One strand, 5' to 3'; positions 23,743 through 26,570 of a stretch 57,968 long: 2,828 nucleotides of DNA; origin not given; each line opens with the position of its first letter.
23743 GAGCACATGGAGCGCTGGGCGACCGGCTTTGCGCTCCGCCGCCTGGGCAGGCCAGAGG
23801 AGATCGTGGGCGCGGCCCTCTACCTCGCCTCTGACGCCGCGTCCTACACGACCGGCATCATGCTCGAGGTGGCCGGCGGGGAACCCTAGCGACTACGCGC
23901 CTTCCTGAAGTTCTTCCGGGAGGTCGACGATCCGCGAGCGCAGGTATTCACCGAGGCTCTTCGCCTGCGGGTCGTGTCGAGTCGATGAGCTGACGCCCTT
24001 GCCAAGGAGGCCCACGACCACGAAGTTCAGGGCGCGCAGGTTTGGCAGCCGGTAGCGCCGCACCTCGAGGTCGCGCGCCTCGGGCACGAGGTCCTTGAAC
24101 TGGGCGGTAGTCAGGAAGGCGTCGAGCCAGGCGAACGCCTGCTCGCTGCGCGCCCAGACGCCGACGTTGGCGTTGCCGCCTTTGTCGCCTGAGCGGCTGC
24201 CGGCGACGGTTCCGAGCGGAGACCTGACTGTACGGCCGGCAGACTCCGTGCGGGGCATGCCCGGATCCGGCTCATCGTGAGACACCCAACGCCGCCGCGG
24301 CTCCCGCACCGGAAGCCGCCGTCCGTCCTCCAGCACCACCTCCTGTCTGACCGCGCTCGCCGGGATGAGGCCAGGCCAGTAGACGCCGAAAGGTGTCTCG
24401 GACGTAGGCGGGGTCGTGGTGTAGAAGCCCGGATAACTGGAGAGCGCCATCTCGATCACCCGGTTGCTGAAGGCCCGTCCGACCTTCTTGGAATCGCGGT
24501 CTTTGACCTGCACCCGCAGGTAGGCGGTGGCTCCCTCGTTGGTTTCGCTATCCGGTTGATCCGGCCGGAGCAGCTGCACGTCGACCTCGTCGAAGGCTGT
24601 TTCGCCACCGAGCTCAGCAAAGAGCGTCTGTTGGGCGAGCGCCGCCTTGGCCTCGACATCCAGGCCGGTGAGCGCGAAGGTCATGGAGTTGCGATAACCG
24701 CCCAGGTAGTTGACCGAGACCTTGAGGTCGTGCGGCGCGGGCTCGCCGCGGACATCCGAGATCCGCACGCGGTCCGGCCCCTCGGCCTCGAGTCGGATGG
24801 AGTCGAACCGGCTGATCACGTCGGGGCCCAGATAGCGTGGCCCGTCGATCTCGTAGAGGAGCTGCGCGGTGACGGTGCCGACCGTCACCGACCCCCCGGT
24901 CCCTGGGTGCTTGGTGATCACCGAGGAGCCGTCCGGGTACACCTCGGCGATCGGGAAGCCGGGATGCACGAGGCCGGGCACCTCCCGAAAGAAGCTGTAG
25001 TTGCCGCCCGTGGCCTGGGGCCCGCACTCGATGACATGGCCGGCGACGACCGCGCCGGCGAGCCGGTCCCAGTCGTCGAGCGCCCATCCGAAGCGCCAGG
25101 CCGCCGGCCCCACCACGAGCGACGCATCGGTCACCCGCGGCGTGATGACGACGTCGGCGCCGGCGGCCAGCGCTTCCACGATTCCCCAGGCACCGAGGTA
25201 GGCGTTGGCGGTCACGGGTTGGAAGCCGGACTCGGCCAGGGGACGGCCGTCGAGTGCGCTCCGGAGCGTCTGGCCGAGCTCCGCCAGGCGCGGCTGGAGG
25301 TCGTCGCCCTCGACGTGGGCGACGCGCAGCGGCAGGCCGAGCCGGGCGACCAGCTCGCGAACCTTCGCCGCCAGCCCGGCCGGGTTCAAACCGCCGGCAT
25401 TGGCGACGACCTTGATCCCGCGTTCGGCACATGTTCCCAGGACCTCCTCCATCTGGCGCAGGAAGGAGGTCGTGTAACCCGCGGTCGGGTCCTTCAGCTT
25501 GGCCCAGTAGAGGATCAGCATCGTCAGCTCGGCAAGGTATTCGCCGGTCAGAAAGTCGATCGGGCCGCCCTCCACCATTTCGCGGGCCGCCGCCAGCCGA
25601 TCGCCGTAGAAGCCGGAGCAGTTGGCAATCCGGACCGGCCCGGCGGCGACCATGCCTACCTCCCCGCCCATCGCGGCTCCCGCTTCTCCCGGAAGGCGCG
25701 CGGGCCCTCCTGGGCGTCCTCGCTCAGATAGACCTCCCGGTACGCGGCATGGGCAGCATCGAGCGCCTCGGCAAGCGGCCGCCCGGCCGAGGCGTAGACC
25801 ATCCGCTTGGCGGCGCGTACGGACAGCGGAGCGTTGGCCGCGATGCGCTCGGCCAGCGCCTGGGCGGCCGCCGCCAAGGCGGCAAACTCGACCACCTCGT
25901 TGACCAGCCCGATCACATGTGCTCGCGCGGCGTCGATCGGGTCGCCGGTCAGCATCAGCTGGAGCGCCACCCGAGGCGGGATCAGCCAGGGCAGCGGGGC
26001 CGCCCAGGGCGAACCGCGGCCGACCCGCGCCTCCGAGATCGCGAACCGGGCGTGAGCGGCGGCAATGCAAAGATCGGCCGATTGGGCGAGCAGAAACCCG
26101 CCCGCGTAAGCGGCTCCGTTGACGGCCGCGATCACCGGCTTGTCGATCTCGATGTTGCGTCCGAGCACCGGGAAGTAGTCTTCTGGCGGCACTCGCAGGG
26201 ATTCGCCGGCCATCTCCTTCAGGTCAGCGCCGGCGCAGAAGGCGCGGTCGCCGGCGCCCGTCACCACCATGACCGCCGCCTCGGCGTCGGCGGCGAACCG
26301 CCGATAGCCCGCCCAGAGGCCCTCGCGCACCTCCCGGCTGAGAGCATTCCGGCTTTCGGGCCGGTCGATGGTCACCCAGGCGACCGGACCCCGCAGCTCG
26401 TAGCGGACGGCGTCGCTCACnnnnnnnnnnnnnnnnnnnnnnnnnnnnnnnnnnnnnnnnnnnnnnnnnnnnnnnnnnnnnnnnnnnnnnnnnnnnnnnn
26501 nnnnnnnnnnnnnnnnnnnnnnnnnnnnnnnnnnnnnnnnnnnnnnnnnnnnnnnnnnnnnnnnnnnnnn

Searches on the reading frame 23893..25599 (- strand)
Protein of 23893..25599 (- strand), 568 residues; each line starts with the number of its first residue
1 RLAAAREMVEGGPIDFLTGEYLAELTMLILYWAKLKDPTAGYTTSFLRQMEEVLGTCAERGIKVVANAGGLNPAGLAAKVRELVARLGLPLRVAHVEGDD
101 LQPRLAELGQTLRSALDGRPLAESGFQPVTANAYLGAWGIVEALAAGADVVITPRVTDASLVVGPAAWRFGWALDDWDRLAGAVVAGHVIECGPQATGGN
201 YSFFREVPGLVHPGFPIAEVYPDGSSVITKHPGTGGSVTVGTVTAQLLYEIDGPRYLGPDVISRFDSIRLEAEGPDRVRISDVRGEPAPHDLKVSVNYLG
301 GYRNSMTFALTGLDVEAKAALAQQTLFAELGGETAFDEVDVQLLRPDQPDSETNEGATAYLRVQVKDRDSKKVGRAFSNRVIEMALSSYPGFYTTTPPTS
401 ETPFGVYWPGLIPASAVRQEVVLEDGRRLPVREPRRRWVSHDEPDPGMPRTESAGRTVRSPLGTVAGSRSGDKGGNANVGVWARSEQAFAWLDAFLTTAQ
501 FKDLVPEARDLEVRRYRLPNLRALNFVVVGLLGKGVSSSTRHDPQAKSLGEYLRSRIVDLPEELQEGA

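Call 19: search_protein_families(library=pfam, proteins=[window:23893-25599:-], max_evalue=0.00001)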
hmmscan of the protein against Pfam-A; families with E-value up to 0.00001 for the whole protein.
window:23893-25599:- (568 aa): 2 families
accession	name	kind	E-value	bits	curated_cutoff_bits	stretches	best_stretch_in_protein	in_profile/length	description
PF07287.17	AtuA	-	1.6e-161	538.4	22.8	1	1-422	13-436/437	Acyclic terpene utilisation family protein AtuA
PF23544.1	AtuA_ferredoxin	-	2.1e-20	73.5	27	1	461-555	2-109/113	AtuA ferredoxin-like domain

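Call 35: search_protein_families(library=ncbifam, proteins=[window:23893-25599:-], max_evalue=1e-10)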
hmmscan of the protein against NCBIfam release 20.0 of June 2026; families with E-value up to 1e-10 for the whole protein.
window:23893-25599:- (568 aa): 0 families

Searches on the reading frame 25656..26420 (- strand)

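Call 19: search_protein_families(library=pfam, proteins=[window:25656-26420:-], max_evalue=0.00001)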
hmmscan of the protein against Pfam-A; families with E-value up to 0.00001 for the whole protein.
window:25656-26420:- (254 aa): 2 families
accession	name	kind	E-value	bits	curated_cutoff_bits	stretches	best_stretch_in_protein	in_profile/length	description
PF00378.25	ECH_1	-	5.1e-50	170.6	27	1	12-253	5-250/251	Enoyl-CoA hydratase/isomerase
PF16113.10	ECH_2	-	1.6e-25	90.7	27.2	1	14-191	2-186/335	Enoyl-CoA hydratase/isomerase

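Call 35: search_protein_families(library=ncbifam, proteins=[window:25656-26417:-], max_evalue=1e-10)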
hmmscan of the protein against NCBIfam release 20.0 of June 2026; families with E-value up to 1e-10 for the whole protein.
window:25656-26417:- (253 aa): 67 families (the best 25 are shown)
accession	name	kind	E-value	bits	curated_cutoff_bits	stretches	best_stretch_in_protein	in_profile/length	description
NF051848.1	EnCoAHydtEchA19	equivalog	1e-64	218.6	400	1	6-253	4-258/258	enoyl-CoA hydratase EchA19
NF042430.2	EnCoAhydt_DpgD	equivalog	3.3e-60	203.7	400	1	6-253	1-258/258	enoyl-CoA-hydratase DpgD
NF006100.0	PRK08252.1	subfamily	3.7e-58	197.1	282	1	2-253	3-254/254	crotonase/enoyl-CoA hydratase family protein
NF005864.0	PRK07799.1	equivalog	7e-54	182.8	316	1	7-252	13-265/266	crotonase/enoyl-CoA hydratase family protein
NF004840.0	PRK06190.1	equivalog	2.3e-50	171.6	253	1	4-232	6-238/260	enoyl-CoA hydratase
NF006008.0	PRK08139.1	equivalog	4.8e-49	167.3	313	1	5-252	14-265/266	enoyl-CoA hydratase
NF004781.0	PRK06127.1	subfamily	1.2e-46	159.6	291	1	3-253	12-269/269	enoyl-CoA hydratase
NF002936.2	PRK03580.1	equivalog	6.1e-45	153.6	500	1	2-253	3-261/261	crotonobetainyl-CoA hydratase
NF005802.0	PRK07657.1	equivalog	6.2e-44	150.5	363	1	11-252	13-259/260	enoyl-CoA hydratase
NF004796.0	PRK06144.1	subfamily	1.2e-43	149.5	272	1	2-253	8-262/262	enoyl-CoA hydratase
NF004634.0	PRK05980.1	equivalog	1.5e-43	149.1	375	1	2-251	3-261/263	crotonase/enoyl-CoA hydratase family protein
NF006007.0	PRK08138.1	subfamily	3.4e-43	147.9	355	1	11-253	17-261/261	enoyl-CoA hydratase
NF007239.0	PRK09674.1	equivalog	5e-43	147.4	371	1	11-253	13-257/257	2,3-dehydroadipyl-CoA hydratase PaaF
NF004475.0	PRK05809.1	subfamily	9.9e-43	146.5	394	1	5-250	7-257/260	short-chain-enoyl-CoA hydratase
NF005879.0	PRK07827.1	equivalog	4.6e-42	144.1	283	1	3-251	8-260/261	enoyl-CoA hydratase family protein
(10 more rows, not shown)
